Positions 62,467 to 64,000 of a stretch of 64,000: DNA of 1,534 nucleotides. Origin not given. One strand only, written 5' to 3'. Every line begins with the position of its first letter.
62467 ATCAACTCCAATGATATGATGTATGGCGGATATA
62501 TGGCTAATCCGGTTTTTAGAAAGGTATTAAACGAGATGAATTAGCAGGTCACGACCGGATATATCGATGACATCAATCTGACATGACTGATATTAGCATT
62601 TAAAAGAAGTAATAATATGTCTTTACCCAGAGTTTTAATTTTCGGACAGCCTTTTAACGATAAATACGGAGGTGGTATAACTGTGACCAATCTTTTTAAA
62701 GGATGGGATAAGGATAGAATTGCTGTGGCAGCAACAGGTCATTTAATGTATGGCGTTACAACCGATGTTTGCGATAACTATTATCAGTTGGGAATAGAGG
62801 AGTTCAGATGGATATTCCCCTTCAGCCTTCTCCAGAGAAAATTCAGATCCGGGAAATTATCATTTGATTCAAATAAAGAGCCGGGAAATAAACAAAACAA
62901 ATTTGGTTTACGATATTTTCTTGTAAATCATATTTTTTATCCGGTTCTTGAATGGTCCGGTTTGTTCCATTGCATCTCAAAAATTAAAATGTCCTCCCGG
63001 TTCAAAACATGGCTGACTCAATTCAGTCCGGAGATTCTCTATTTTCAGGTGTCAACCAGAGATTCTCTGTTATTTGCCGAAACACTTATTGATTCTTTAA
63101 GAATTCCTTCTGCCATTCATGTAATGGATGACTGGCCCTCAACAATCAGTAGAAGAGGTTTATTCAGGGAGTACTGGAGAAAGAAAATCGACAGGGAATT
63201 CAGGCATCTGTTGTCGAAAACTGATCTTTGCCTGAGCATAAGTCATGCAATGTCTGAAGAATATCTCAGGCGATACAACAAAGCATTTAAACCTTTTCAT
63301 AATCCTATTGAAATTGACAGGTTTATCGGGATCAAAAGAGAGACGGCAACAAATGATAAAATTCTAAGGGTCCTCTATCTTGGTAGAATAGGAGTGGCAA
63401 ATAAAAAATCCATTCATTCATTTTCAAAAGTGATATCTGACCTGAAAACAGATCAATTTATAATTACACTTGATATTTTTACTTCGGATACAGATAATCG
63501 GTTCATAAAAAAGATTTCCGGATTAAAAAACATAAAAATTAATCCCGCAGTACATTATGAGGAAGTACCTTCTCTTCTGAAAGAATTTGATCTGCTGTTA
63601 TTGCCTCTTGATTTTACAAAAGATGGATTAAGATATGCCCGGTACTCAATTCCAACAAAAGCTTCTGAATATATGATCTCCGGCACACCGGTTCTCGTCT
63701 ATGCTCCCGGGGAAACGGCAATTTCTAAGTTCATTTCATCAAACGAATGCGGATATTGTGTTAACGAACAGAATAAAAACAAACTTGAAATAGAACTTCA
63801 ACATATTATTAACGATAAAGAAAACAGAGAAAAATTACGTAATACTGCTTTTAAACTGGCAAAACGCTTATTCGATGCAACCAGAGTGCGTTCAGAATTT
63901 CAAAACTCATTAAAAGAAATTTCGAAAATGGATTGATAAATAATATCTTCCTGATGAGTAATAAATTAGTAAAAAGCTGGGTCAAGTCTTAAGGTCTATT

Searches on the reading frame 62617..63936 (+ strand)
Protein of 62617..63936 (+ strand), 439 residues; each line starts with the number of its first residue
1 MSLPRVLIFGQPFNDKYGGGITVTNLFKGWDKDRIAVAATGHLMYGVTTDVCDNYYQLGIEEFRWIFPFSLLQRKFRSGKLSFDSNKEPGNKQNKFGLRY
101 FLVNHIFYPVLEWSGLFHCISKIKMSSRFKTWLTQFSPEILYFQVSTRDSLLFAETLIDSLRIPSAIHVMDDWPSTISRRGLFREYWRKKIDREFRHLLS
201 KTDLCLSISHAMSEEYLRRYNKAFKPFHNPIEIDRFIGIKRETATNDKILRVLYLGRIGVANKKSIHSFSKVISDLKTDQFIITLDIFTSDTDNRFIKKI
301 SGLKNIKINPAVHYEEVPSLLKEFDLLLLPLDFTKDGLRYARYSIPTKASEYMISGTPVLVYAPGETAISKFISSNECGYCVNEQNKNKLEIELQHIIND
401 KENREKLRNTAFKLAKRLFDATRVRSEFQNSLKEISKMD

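Call 87: search_protein_families(library=pfam, proteins=[window:62617-63936:+], max_evalue=0.00001)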
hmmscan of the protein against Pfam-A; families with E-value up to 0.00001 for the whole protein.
window:62617-63936:+ (439 aa): 2 families
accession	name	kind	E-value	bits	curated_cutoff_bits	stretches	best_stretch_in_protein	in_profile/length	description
PF13692.12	Glyco_trans_1_4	-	3e-10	41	27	1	251-400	3-142/142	Glycosyl transferases group 1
PF00534.26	Glycos_transf_1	-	4.7e-09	36.5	26.4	1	240-413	6-171/172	Glycosyl transferases group 1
